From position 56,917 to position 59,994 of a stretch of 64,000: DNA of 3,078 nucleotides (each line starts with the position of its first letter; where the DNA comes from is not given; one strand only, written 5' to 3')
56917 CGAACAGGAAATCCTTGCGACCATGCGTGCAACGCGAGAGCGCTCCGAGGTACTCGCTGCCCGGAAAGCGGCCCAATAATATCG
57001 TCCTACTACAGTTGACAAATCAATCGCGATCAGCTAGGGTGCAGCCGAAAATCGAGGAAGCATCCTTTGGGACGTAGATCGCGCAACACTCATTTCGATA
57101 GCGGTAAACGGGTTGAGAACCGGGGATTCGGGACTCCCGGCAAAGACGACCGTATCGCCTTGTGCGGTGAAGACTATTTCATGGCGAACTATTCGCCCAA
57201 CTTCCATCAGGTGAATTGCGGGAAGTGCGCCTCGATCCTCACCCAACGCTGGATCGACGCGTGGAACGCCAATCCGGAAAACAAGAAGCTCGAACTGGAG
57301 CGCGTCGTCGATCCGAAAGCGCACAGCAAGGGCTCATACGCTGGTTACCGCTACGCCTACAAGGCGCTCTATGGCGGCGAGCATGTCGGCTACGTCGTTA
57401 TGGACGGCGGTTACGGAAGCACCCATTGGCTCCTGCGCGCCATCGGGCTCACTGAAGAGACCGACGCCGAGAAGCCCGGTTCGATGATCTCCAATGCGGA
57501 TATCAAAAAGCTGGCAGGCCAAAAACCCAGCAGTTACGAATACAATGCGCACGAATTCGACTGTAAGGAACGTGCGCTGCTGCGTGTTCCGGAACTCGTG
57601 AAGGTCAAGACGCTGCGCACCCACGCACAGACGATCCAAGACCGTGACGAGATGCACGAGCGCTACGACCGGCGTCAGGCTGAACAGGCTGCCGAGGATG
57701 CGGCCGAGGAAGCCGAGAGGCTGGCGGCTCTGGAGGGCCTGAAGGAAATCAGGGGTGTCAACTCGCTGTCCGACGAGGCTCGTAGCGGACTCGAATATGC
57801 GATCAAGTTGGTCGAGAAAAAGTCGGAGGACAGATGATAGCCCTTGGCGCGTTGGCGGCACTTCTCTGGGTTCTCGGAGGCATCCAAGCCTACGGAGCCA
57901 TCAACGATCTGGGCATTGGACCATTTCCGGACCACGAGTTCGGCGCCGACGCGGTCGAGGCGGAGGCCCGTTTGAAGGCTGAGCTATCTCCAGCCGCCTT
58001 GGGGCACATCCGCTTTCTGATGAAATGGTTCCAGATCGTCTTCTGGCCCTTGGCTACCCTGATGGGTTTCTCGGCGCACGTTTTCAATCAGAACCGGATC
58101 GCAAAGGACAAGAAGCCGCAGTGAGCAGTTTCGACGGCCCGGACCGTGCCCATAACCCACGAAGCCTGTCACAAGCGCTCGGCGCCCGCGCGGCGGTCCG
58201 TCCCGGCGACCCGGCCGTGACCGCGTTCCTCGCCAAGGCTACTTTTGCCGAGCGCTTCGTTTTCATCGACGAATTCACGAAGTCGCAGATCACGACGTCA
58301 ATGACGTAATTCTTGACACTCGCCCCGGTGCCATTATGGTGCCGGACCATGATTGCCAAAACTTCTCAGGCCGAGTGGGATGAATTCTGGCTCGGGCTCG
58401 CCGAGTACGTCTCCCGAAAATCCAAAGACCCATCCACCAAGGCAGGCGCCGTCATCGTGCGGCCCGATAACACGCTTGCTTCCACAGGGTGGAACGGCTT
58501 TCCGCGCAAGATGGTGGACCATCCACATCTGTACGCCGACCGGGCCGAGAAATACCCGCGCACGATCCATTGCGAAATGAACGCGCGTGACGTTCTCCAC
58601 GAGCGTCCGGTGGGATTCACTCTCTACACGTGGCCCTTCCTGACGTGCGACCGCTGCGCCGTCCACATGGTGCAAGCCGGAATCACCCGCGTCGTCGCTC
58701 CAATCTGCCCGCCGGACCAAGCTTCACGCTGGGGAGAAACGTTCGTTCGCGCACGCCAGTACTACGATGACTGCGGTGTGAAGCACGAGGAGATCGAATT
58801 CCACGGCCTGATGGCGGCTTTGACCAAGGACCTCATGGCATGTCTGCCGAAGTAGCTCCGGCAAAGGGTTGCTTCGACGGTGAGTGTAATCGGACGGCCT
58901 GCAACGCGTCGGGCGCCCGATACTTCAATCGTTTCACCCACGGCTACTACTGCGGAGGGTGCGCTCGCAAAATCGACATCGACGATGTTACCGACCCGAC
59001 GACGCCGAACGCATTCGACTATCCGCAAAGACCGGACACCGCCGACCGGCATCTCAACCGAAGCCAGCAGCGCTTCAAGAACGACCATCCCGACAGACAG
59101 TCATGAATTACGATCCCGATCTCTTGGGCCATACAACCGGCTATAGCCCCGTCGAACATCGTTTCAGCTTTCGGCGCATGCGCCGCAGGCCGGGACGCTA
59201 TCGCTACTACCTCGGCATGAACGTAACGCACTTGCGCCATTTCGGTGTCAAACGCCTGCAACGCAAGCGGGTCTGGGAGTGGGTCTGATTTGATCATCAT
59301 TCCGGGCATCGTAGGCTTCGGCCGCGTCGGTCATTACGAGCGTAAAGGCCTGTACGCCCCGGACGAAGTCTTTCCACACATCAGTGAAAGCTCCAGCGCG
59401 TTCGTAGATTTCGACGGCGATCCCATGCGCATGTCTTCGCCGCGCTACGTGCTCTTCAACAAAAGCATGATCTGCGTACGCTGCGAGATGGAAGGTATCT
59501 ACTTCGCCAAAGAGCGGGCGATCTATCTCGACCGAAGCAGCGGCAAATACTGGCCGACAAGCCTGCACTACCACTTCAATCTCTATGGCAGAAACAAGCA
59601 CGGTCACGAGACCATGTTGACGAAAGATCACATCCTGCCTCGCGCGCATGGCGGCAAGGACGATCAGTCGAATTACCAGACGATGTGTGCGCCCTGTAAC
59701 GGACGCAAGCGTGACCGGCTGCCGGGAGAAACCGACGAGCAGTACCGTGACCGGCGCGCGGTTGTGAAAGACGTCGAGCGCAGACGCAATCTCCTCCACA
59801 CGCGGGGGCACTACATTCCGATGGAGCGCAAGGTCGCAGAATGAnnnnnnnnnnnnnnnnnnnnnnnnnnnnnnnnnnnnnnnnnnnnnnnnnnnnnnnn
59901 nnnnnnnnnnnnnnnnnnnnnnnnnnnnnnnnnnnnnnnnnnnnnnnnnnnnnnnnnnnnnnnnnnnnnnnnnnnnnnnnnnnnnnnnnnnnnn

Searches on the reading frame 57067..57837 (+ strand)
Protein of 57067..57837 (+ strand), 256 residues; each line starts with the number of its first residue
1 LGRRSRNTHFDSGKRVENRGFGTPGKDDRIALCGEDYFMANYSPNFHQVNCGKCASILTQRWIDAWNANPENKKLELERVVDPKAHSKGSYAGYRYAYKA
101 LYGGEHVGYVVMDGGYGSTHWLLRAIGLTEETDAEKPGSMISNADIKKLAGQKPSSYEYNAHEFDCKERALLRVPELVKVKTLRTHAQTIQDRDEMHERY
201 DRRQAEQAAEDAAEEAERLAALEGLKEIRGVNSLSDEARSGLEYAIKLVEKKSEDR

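Call 14: search_protein_families(library=pfam, proteins=[window:57067-57837:+], max_evalue=0.01)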
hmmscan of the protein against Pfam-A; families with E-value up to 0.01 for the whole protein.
window:57067-57837:+ (256 aa): 0 families

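Call 15: search_protein_families(library=phrogs, proteins=[window:57067-57837:+], max_evalue=0.01)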
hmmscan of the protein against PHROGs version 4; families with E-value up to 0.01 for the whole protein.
window:57067-57837:+ (256 aa): 0 families

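Call 26: search_dna_similar(query=window:57067-57837:+, collection=phages, mode=protein, max_evalue=0.001, max_rows=40)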
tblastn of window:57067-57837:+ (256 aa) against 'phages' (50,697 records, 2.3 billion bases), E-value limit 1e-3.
No match.

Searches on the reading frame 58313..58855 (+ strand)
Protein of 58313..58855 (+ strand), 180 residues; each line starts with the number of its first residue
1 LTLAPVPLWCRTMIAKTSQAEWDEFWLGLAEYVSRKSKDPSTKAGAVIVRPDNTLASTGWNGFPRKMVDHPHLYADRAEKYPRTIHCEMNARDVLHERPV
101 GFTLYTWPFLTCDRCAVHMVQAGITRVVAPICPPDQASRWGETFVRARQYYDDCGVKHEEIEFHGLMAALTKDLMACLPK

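Call 14: search_protein_families(library=pfam, proteins=[window:58313-58855:+], max_evalue=0.01)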
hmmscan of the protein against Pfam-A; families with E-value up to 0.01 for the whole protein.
window:58313-58855:+ (180 aa): 2 families
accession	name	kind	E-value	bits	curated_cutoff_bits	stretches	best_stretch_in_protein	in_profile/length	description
PF00383.29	dCMP_cyt_deam_1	-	1.5e-11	44.5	25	1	21-129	2-100/102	Cytidine and deoxycytidylate deaminase zinc-binding region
PF14437.12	MafB19-deam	-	0.0012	19.1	27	1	22-129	3-99/142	MafB19-like deaminase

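Call 15: search_protein_families(library=phrogs, proteins=[window:58313-58855:+], max_evalue=0.01)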
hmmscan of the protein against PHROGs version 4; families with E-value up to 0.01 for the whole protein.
window:58313-58855:+ (180 aa): 3 families
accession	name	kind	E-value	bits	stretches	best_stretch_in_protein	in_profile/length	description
phrog_174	-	DNA, RNA and nucleotide metabolism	5.1e-35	122.8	1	13-164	107-250/384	dCMP deaminase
phrog_2369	-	DNA, RNA and nucleotide metabolism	4.6e-09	37.6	1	20-130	3-124/195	dCMP deaminase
phrog_9198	-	unknown function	0.00015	21.6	1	80-129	381-433/531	-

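Call 31: find_related_loci(query=window:58313-58855:+, collection=viral_contigs, flank=6000)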
Query window:58313-58855:+ (180 aa) in viral_contigs; peptide patterns used: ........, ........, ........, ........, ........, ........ (x = any residue, [..] = any of these).
295 stretches matched a pattern; 292 encode a relative of the query (tblastn E <= 1e-3); the best 80 are kept; 80 distinct loci.
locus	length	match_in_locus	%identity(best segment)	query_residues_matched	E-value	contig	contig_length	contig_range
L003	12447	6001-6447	60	17-165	5e-57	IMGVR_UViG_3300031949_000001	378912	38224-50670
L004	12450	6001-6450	56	15-163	6e-56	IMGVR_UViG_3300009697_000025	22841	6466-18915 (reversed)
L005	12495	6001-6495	51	9-173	1e-53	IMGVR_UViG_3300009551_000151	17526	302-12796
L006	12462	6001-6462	53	11-164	1e-52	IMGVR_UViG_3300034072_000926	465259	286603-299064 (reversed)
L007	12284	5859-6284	56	21-162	2e-52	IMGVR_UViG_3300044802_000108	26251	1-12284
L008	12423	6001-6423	55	21-161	2e-51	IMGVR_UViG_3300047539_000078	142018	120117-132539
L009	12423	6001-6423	57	21-161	4e-51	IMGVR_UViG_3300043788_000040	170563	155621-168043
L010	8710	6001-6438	54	21-166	2e-50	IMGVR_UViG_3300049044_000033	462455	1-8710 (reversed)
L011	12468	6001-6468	53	10-164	3e-50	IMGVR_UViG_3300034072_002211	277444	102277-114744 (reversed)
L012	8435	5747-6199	54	14-164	4e-50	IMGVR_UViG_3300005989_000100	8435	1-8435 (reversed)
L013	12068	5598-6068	50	11-168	3e-49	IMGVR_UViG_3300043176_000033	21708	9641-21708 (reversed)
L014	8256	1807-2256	51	16-162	4e-49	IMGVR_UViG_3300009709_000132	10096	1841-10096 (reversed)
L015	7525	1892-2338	53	17-164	8e-49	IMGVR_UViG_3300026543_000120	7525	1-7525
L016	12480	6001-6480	51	11-168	3e-48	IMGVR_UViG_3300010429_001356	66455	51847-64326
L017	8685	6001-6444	53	21-168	6e-48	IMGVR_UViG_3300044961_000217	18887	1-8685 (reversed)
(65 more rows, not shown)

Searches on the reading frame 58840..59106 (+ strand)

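Call 14: search_protein_families(library=pfam, proteins=[window:58840-59106:+], max_evalue=0.01)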
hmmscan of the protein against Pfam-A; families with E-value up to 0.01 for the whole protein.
window:58840-59106:+ (88 aa): 0 families

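Call 15: search_protein_families(library=phrogs, proteins=[window:58840-59106:+], max_evalue=0.01)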
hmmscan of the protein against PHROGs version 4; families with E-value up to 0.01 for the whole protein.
window:58840-59106:+ (88 aa): 1 family
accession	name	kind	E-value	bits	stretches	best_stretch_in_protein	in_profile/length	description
phrog_13772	-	unknown function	1.5e-05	26.1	1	8-46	69-107/130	-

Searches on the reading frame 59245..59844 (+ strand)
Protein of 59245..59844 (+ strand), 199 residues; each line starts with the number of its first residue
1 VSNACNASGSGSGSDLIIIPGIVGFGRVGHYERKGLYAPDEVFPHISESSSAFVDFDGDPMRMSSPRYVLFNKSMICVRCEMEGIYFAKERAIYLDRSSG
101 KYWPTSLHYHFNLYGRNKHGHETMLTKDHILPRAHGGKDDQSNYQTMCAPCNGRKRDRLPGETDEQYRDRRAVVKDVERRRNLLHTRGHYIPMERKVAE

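Call 14: search_protein_families(library=pfam, proteins=[window:59245-59844:+], max_evalue=0.01)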
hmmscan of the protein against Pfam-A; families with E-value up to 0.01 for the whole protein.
window:59245-59844:+ (199 aa): 2 families
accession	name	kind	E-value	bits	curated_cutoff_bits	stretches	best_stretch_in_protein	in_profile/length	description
PF14279.12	HNH_5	-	7.1e-11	42.3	27.5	1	121-165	9-53/56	HNH endonuclease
PF01844.29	HNH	-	1.8e-09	38.1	21.4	1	118-158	6-47/47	HNH endonuclease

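Call 15: search_protein_families(library=phrogs, proteins=[window:59245-59844:+], max_evalue=0.01)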
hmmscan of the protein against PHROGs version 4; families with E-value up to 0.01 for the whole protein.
window:59245-59844:+ (199 aa): 24 families
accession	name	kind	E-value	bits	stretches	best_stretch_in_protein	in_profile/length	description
phrog_6050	-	DNA, RNA and nucleotide metabolism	3.4e-13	50.2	1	68-176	304-383/402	HNH endonuclease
phrog_8660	-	DNA, RNA and nucleotide metabolism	1.8e-11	45.5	1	67-169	117-190/196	HNH endonuclease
phrog_338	-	DNA, RNA and nucleotide metabolism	1.1e-08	35.9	1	118-171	222-274/340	HNH endonuclease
phrog_25184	-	DNA, RNA and nucleotide metabolism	1.6e-08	35.2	1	60-155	75-157/209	HNH endonuclease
phrog_9645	-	DNA, RNA and nucleotide metabolism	2.1e-08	35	1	118-181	32-97/168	HNH endonuclease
phrog_5718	-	DNA, RNA and nucleotide metabolism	9e-08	32.5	1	123-177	141-195/394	HNH endonuclease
phrog_2214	-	DNA, RNA and nucleotide metabolism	2.6e-07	31.1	1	119-158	200-239/429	HNH endonuclease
phrog_2118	-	DNA, RNA and nucleotide metabolism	3.5e-07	31.1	1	122-174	188-240/301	HNH endonuclease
phrog_589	-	DNA, RNA and nucleotide metabolism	3.7e-07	31.1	1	125-158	107-141/179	HNH endonuclease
phrog_23285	-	DNA, RNA and nucleotide metabolism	7.2e-07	30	1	61-158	35-124/203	HNH endonuclease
phrog_16726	-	DNA, RNA and nucleotide metabolism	1.4e-06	29.2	1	115-159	100-144/308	HNH endonuclease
phrog_144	-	DNA, RNA and nucleotide metabolism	1.4e-06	29.1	1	121-180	95-159/175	HNH endonuclease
phrog_16986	-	unknown function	1.6e-06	28.9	1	122-184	32-93/248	-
phrog_7785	-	DNA, RNA and nucleotide metabolism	2.6e-06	28.5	1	125-172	81-129/147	HNH endonuclease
phrog_14314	-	DNA, RNA and nucleotide metabolism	2.9e-06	28.8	1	122-156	28-62/252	HNH endonuclease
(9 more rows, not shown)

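Call 17: find_related_loci(query=window:59245-59844:+, collection=viral_contigs, flank=3000)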
Query window:59245-59844:+ (199 aa) in viral_contigs; peptide patterns used: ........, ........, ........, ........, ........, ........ (x = any residue, [..] = any of these).
2 stretches matched a pattern, but none encodes a relative of the query by tblastn (E <= 1e-3).

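Call 53: find_homologous_proteins(query=window:59290-59844:+, max_evalue=1e-10)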
Query window:59290-59844:+ (184 aa): 166 proteins with E <= 1e-10 among 192 candidates; the best 120 are listed. Only proteins of 101 to 322 residues were searched: fused or split forms outside these lengths cannot appear, so this answer is no evidence that the protein stands alone or is whole; lengths 'longer' or 'shorter' looks for them.
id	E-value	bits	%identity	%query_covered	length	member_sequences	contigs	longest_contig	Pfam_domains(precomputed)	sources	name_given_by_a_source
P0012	7.9e-125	432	99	100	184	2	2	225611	PF01844.30,PF14279.13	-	-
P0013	1.5e-91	323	74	100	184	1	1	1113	PF01844.30,PF14279.13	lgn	-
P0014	1.6e-87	310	73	100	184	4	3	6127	PF01844.30,PF14279.13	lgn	-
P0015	4.2e-84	299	70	96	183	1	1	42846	PF01844.30,PF14279.13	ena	-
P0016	2.2e-82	293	68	93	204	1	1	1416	PF01844.30,PF14279.13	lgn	-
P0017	8.6e-80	285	63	96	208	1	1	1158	PF01844.30,PF14279.13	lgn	-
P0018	1.8e-77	277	66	97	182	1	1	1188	PF01844.30,PF14279.13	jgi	jgi:5-methylcytosine-specific restriction endonuclease McrA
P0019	1.6e-71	258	66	91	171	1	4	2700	PF01844.30,PF14279.13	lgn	-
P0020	1.1e-68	249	64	89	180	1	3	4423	PF01844.30,PF14279.13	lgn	-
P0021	2.1e-59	219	60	85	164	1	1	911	PF01844.30,PF14279.13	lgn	-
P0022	5.0e-58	214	58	89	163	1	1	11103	PF01844.30,PF14279.13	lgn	-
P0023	6.7e-58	214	55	91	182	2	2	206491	PF01844.30,PF14279.13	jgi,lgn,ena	jgi:5-methylcytosine-specific restriction endonuclease McrA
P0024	1.6e-57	212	66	74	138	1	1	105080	PF01844.30,PF14279.13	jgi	jgi:5-methylcytosine-specific restriction endonuclease McrA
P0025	1.5e-54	203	54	89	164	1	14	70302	PF01844.30,PF14279.13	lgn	-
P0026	9.2e-39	151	46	87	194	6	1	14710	PF01844.30,PF14279.13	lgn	-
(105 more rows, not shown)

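Call 54: find_encoding_contigs(protein=P0014, flank=4000, max_places=3)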
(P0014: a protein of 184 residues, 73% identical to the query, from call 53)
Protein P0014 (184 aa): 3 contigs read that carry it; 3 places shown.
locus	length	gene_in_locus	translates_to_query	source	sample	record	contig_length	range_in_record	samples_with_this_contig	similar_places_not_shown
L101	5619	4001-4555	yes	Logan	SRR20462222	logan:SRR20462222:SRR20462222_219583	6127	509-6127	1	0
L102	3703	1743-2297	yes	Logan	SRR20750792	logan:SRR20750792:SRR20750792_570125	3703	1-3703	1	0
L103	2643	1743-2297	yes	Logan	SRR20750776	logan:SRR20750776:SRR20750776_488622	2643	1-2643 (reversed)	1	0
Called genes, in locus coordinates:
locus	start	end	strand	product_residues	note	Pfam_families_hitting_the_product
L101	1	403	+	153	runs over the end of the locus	-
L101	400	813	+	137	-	-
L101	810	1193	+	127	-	PF14216:DUF4326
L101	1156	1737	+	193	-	-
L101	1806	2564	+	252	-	-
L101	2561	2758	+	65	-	-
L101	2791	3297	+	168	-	PF00383:dCMP_cyt_deam_1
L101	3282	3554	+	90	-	-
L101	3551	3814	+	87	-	-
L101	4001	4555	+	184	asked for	PF01844:HNH, PF14279:HNH_5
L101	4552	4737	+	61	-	-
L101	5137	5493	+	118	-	-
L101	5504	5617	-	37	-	?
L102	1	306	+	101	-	?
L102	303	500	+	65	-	-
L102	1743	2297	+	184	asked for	PF01844:HNH, PF14279:HNH_5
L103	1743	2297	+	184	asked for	PF01844:HNH, PF14279:HNH_5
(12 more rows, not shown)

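Call 55: find_encoding_contigs(protein=P0015, flank=4000, max_places=2)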
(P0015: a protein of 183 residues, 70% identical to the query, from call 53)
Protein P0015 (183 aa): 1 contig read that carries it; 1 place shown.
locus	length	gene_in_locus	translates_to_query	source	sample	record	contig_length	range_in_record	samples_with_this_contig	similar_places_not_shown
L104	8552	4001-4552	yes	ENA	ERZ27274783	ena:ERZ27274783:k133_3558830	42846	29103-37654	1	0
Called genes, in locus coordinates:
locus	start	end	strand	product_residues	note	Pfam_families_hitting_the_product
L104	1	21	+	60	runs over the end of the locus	-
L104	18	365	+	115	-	-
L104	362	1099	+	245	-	-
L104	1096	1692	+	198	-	-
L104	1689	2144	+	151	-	-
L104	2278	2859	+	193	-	-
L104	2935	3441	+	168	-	PF00383:dCMP_cyt_deam_1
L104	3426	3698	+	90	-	-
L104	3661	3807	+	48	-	-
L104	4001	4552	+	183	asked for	PF01844:HNH, PF14279:HNH_5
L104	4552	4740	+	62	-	-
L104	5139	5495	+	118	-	-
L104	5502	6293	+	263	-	-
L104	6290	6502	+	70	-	-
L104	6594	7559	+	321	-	PF08401:ArdcN, PF18818:MPTase-PolyVal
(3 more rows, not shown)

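Call 56: find_encoding_contigs(protein=P0024, flank=4000, max_places=2)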
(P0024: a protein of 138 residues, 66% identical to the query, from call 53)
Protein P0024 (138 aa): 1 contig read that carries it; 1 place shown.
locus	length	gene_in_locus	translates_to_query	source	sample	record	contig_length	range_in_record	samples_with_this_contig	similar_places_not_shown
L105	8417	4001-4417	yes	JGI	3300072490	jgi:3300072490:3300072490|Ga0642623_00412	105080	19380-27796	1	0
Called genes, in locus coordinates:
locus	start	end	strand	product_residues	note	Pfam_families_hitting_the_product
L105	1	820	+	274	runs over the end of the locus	-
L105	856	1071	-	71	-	-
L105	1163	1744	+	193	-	-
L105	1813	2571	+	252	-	-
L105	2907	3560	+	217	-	-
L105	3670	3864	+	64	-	-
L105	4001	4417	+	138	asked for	PF01844:HNH, PF14279:HNH_5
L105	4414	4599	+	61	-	-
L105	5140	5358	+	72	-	-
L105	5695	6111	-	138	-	-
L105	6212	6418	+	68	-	-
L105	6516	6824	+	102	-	PF08401:ArdcN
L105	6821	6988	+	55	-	-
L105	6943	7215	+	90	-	-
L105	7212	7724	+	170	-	PF18818:MPTase-PolyVal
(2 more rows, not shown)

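Call 62: find_encoding_contigs(protein=P0020, flank=3000, max_places=3)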
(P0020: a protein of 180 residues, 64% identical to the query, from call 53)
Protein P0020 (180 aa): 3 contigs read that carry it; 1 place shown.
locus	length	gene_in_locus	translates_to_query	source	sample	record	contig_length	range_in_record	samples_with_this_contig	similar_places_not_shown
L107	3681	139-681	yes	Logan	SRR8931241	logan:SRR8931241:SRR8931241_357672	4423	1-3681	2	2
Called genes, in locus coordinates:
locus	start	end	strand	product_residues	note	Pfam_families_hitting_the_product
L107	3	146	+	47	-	?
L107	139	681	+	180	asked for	PF01844:HNH, PF14279:HNH_5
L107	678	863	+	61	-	-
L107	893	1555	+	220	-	-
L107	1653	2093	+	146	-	-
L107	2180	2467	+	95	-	-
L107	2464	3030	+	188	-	-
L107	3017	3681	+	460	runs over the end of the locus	-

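Call 63: find_encoding_contigs(protein=P0019, flank=3000, max_places=4)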
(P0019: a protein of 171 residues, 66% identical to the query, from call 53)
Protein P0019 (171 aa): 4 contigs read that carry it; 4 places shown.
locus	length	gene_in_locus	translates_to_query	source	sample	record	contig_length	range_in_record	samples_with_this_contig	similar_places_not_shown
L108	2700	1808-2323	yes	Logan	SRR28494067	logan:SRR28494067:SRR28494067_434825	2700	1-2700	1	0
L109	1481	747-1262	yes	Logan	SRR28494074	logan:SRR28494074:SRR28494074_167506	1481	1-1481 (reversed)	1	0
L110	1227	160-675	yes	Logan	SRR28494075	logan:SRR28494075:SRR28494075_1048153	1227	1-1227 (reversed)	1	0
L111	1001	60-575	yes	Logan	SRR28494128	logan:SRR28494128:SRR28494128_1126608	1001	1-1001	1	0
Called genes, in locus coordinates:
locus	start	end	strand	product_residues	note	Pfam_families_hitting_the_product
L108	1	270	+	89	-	?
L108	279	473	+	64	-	-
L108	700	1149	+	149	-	PF00383:dCMP_cyt_deam_1, PF14437:MafB19-deam (weak)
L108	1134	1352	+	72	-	-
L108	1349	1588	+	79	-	-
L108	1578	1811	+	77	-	-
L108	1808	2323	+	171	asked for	PF01844:HNH, PF14279:HNH_5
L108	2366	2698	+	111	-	?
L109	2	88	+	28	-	?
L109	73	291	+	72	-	-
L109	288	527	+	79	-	-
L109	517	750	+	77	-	-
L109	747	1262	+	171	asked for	PF01844:HNH, PF14279:HNH_5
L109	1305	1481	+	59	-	?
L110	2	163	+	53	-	?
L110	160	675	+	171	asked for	PF01844:HNH, PF14279:HNH_5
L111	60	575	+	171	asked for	PF01844:HNH, PF14279:HNH_5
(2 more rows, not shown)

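Call 64: find_encoding_contigs(protein=P0022, flank=3000, max_places=2)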
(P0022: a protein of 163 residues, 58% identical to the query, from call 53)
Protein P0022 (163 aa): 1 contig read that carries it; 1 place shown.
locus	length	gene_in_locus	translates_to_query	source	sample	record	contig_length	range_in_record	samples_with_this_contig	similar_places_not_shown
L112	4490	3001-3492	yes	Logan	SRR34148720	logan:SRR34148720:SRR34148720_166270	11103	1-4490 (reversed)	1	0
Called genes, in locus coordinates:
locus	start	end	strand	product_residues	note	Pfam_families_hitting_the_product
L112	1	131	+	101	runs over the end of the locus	PF14216:DUF4326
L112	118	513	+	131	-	PF11171:DUF2958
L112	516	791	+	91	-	PF21840:DUF6899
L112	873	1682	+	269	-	-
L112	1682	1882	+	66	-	-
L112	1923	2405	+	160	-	PF00383:dCMP_cyt_deam_1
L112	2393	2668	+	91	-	-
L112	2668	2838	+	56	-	-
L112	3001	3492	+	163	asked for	PF01844:HNH, PF14279:HNH_5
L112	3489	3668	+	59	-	-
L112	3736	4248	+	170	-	-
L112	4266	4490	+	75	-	?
